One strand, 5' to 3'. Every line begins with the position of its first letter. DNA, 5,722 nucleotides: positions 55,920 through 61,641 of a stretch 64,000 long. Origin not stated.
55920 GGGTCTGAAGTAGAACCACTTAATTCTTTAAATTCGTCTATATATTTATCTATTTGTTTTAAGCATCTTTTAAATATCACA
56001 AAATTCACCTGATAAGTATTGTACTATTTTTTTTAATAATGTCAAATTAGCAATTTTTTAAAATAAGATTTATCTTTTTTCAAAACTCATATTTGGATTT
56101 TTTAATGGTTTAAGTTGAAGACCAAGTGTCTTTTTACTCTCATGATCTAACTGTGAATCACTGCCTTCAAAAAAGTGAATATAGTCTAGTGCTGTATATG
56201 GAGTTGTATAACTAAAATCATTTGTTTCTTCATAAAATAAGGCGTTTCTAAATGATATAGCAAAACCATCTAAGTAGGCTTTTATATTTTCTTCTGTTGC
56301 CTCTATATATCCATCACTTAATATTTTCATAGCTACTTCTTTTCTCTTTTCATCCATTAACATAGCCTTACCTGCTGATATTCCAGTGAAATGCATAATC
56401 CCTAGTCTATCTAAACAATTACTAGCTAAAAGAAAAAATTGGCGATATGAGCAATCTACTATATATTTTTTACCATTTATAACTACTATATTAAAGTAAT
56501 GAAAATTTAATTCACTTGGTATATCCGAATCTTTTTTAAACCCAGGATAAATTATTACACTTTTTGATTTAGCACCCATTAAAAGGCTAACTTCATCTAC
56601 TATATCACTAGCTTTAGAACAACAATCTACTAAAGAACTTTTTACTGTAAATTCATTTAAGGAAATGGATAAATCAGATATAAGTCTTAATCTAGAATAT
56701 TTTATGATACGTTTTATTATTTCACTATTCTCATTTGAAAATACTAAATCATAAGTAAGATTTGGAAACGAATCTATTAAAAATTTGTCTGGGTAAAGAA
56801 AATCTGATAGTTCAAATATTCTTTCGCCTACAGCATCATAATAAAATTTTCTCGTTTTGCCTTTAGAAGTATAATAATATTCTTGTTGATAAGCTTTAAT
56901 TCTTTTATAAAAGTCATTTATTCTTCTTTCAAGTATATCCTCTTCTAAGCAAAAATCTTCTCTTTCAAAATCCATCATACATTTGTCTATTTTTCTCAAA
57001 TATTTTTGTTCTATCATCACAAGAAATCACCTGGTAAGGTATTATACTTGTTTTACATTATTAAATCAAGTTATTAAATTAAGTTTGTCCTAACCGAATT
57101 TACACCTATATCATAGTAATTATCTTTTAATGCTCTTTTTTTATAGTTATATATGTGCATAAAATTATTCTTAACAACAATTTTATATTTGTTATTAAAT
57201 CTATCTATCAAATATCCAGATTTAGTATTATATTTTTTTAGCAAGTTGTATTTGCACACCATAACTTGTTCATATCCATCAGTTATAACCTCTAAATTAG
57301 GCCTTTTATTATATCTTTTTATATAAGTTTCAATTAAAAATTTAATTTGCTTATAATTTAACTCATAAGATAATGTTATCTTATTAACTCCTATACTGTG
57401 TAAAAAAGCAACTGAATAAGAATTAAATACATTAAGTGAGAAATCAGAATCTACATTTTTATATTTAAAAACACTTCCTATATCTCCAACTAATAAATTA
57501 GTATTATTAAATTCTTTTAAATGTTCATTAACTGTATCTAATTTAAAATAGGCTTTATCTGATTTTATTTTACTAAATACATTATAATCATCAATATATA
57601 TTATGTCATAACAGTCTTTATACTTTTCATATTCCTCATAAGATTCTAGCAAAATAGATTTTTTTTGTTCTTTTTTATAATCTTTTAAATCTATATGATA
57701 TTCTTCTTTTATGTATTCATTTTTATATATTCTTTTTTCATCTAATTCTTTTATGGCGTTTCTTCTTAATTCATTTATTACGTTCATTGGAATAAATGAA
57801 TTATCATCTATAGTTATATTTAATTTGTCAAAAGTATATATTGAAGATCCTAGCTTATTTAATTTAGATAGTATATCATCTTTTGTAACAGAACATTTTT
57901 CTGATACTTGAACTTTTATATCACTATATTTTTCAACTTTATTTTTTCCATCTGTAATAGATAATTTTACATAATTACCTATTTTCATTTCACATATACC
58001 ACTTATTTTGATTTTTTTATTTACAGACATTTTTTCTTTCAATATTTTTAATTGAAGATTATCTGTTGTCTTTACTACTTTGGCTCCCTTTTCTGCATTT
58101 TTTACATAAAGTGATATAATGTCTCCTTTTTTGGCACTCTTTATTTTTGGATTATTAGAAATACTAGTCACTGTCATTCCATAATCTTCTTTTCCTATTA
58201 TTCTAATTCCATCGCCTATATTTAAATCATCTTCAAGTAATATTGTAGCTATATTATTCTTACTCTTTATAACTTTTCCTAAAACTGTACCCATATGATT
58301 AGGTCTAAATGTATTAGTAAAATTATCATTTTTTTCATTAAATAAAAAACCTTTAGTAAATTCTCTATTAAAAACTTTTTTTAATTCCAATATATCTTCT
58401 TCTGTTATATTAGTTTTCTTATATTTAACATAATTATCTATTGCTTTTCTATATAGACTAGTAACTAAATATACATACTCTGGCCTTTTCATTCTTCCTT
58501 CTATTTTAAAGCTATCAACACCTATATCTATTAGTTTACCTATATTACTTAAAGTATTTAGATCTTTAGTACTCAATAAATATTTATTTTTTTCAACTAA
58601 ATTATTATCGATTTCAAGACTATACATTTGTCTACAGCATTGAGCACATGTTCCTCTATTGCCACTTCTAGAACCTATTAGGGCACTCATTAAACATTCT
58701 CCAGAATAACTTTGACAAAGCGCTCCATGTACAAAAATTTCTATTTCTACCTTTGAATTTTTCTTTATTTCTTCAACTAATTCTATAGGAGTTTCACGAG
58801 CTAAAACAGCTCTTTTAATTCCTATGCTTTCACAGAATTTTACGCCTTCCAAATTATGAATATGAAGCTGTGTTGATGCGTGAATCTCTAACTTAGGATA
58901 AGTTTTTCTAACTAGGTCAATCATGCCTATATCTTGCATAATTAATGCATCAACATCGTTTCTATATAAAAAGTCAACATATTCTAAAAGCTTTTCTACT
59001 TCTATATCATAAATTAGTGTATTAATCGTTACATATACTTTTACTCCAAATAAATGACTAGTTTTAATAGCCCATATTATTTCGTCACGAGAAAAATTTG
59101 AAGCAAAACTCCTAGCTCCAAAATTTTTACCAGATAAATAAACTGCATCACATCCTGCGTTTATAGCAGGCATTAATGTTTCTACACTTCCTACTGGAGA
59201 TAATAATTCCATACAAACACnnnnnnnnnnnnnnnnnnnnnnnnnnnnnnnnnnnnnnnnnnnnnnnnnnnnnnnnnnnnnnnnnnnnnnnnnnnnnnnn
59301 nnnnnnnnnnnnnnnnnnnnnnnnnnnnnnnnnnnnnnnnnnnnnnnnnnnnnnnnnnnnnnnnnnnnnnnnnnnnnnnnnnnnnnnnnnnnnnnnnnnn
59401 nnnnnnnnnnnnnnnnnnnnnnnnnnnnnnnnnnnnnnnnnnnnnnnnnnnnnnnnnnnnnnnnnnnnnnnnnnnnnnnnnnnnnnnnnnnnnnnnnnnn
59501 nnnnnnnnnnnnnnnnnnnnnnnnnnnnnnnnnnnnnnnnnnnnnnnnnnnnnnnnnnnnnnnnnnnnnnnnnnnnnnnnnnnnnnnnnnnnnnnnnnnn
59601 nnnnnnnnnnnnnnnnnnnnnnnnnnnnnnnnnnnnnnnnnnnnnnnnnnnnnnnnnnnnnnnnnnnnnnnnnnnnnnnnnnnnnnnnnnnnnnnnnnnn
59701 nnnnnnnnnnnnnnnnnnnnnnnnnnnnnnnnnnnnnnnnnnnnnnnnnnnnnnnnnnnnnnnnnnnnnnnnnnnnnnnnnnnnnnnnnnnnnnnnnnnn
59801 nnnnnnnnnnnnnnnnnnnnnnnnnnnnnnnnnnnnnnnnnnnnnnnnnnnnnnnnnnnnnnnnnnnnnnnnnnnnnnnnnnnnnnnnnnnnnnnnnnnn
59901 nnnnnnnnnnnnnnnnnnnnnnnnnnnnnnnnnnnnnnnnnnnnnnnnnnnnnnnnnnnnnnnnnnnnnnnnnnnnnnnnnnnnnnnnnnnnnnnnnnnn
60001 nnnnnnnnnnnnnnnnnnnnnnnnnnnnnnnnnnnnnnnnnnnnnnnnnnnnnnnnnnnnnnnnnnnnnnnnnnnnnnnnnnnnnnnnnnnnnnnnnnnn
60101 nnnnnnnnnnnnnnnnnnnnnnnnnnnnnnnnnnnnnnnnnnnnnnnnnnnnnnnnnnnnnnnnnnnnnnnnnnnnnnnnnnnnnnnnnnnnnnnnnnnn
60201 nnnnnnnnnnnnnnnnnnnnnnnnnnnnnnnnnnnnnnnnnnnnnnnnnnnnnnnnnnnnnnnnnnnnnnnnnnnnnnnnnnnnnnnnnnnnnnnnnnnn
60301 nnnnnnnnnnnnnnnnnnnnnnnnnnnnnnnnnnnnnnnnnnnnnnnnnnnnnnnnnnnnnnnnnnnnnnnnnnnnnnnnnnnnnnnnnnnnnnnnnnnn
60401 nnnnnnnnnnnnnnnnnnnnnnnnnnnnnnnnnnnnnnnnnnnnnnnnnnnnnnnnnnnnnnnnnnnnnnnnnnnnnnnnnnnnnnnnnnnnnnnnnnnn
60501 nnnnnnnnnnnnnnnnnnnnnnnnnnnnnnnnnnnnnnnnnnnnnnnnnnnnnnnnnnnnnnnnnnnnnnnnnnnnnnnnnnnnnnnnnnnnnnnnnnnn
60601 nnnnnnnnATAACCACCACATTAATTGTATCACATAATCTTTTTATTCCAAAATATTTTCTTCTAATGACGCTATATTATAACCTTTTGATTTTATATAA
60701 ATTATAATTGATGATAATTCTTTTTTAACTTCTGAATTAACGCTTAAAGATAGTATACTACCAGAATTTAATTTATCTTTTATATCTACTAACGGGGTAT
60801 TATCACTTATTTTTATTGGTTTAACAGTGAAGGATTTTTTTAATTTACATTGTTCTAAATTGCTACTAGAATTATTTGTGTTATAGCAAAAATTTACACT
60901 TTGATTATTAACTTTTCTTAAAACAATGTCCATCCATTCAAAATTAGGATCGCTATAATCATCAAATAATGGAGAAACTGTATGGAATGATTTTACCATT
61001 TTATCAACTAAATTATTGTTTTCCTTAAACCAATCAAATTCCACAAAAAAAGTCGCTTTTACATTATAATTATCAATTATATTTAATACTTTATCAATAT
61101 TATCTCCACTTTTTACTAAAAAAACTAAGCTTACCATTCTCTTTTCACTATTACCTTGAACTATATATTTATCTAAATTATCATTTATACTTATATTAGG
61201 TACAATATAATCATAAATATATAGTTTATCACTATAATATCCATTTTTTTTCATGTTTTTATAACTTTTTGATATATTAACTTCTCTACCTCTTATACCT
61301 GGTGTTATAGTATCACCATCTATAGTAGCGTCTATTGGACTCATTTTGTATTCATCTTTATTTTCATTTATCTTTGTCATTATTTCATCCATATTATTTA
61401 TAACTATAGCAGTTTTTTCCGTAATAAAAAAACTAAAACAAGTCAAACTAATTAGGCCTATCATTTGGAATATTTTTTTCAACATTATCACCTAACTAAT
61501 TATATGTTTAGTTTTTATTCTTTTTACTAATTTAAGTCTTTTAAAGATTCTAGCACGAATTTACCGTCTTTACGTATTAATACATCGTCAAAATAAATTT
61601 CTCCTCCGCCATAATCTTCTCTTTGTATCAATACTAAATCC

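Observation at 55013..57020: Tandem paralogous genes with a perfectly identical 262-bp tract (gene conversion) and divergent N-terminal halves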

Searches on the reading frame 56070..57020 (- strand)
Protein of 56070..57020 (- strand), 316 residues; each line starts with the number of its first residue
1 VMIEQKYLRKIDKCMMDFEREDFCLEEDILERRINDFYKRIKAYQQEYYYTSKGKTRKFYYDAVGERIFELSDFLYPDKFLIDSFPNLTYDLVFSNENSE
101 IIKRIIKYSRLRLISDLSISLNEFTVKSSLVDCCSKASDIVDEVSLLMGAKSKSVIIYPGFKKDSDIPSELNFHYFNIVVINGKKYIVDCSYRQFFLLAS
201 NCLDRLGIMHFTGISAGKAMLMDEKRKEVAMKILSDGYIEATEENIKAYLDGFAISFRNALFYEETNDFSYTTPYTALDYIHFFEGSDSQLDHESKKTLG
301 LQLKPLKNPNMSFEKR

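Call 4: search_protein_families(library=pfam, proteins=[window:56070-57020:-], max_evalue=1)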
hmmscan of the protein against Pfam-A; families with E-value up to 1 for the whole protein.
window:56070-57020:- (316 aa): 1 family
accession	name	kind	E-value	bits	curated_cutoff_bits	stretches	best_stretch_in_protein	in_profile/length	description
PF06289.16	FlbD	-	0.097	12.7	24.7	0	178-189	30-41/59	Flagellar and Swarming motility proteins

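Call 5: search_protein_families(library=ncbifam, proteins=[window:56070-57020:-], max_evalue=1)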
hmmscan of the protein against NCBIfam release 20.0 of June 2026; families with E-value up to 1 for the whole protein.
window:56070-57020:- (316 aa): 0 families

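Call 66: find_encoding_contigs(protein=window:56070-57017:-, flank=3000, max_places=8)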
Protein window:56070-57017:- (315 aa): 3 contigs read that carry it; 1 place shown.
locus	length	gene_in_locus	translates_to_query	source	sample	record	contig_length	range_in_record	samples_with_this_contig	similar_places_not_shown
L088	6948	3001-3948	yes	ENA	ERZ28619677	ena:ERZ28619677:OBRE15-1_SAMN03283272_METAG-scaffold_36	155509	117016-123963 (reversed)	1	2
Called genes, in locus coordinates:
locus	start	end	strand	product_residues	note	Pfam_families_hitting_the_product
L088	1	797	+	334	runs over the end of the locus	-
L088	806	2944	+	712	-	PF01136:Peptidase_U32, PF12392:DUF3656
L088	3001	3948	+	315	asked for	-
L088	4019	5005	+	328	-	-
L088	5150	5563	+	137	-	-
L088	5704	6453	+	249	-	PF00106:adh_short, PF01370:Epimerase (weak), PF08659:KR (weak), PF13561:adh_short_C2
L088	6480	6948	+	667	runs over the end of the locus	PF22745:Nlig-Ia, PF12738:PTCB-BRCT (faint), PF01653:DNA_ligase_aden, PF03120:OB_DNA_ligase, PF03119:DNA_ligase_ZBD, PF12826:HHH_2, PF14520:HHH_5 (weak), PF00533:BRCT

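Call 80: predict_structure(alignment_id=A5)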
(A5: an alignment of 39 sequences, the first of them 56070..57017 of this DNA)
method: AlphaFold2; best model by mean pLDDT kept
length: 315 residues; sequences in the alignment: 39
mean_pLDDT: 91.3   pTM: 0.90
mean pLDDT of the five models: 91.3, 91.1, 90.8, 90.2, 90.2
residues with pLDDT >= 90: 221; 70-90: 83; 50-70: 11; < 50: 0
segments of 3 or more residues with pLDDT < 50: none
pLDDT, mean of each block of 10 residues (from residue 1): 93 85 67 88 95 90 89 78 85 87 97 96 90 96 98 96 79 94 97 90 91 92 97 97 98 96 94 97 96 94 93 78
secondary structure, 60 per line:
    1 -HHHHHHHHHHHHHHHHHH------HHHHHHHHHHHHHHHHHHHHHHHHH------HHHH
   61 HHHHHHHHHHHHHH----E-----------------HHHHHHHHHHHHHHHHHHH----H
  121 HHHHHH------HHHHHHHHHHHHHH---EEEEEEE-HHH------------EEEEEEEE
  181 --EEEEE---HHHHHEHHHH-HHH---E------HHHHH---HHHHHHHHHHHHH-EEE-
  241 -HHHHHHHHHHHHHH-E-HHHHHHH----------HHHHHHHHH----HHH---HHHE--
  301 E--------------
elements in order: H2-19 H26-50 H57-74 H97-115 H120-126 H133-146 E150-156 E173-180 E183-187 H191-195 H197-200 H215-219 H223-235 E237-239 H242-255 H259-265 H276-284
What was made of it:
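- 56070..57020 (-): Gene B, the upstream paralogue. It is 316 aa from GTG 57020, more likely 315 aa from ATG 57017. Predicted layout: N-terminal three-helix region, then a Cys133-His173-Asp188 core, then a C-terminal helical subdomain. AF2 model pLDDT 91.3, pTM 0.90 (call 80).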

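Call 82: fold_search(model_id=the predicted structure, library=pdb)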
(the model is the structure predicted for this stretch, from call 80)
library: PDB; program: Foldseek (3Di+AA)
matches with E <= 10: 105; with E <= 0.001: 0
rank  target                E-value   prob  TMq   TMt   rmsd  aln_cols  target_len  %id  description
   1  4xz7_B                2.7e-01  0.33  0.16  0.14  21.1       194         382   11  Crystal structure of a TGase (released 2015-06-24)
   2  2ec5_A                3.3e-01  0.25  0.18  0.09  14.2       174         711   14  Crystal structures reveal a thiol-protease like catalytic triad in the C-terminal region of Pasteurella multocida toxi (released 2007-03-06)
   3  2vfb                  3.7e-01  0.82  0.20  0.23   8.7       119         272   11  The structure of Mycobacterium marinum arylamine N-acetyltransferase (released 2007-12-18)
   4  2ebh_X                3.9e-01  0.21  0.14  0.07  13.2       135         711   16  Crystal structures reveal a thiol-protease like catalytic triad in the C-terminal region of Pasteurella multocida toxi (released 2007-03-06)
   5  2ebf_X                4.1e-01  0.20  0.17  0.09  15.0       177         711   15  Crystal structures reveal a thiol-protease like catalytic triad in the C-terminal region of Pasteurella multocida toxi (released 2007-03-06)
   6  7sqc_X0               4.3e-01  0.30  0.16  0.07  18.3       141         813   12  Ciliary C1 central pair apparatus isolated from Chlamydomonas reinhardtii (released 2022-04-13)
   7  3isr_C                4.5e-01  0.38  0.14  0.16  19.7       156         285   12  The Crystal Structure of a Putative Cysteine Protease from Cytophaga hutchinsonii to 1.9A (released 2009-09-08)
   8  4g2b_A                5.3e-01  0.38  0.23  0.39  12.0       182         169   16  Structure of the Catalytic Domain of the Salmonella Virulence Factor SseI (released 2012-11-28)
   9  1w6f_D                5.8e-01  0.69  0.19  0.21   9.1       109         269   14  Arylamine N-acetyltransferase from Mycobacterium smegmatis with the anti-tubercular drug isoniazid bound in the active (released 2005-02-23)
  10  3isr_A                6.8e-01  0.84  0.19  0.21   8.2       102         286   10  The Crystal Structure of a Putative Cysteine Protease from Cytophaga hutchinsonii to 1.9A (released 2009-09-08)
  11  8k51_A                7.5e-01  0.66  0.21  0.24   5.3       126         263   11  Crystal structure of arylamine N-acyltransferase from Streptomyces aureus (released 2024-07-24)
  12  1w5r_A                7.9e-01  0.63  0.19  0.22   8.8       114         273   16  X-ray crystallographic structure of a C70Q Mycobacterium smegmatis N- arylamine Acetyltransferase (released 2005-05-11)
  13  1w4t                  8.3e-01  0.54  0.18  0.21   8.4       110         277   12  X-ray crystallographic structure of Pseudomonas aeruginosa arylamine N-acetyltransferase (released 2005-08-03)
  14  3isr_B                8.7e-01  0.33  0.16  0.17  19.6       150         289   13  The Crystal Structure of a Putative Cysteine Protease from Cytophaga hutchinsonii to 1.9A (released 2009-09-08)
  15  4b55                  1.1e+00  0.54  0.20  0.23   8.4       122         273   13  Crystal Structure of the Covalent Adduct Formed between Mycobacterium marinum Aryalamine N-acetyltransferase and Phenyl  (released 2013-01-16)
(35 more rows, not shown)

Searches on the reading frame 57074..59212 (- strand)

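Call 76: search_protein_families(library=pfam, proteins=[window:57074-59212:-], max_evalue=0.001)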
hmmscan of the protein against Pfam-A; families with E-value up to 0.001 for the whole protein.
window:57074-59212:- (712 aa): 2 families
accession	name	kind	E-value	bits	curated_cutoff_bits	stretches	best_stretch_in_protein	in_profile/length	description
PF01136.24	Peptidase_U32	-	2.8e-87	292.3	22.4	1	73-294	2-231/233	Peptidase family U32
PF12392.13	DUF3656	-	7.2e-20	72.2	22.1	1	379-495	1-109/109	Collagenase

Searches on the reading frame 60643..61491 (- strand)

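Call 76: search_protein_families(library=pfam, proteins=[window:60643-61491:-], max_evalue=0.001)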
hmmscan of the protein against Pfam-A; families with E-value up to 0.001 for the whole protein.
window:60643-61491:- (282 aa): 1 family
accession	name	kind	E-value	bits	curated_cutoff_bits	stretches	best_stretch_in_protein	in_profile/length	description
PF01522.26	Polysacc_deac_1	-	3.9e-06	27.3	23.1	1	113-172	2-61/124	Polysaccharide deacetylase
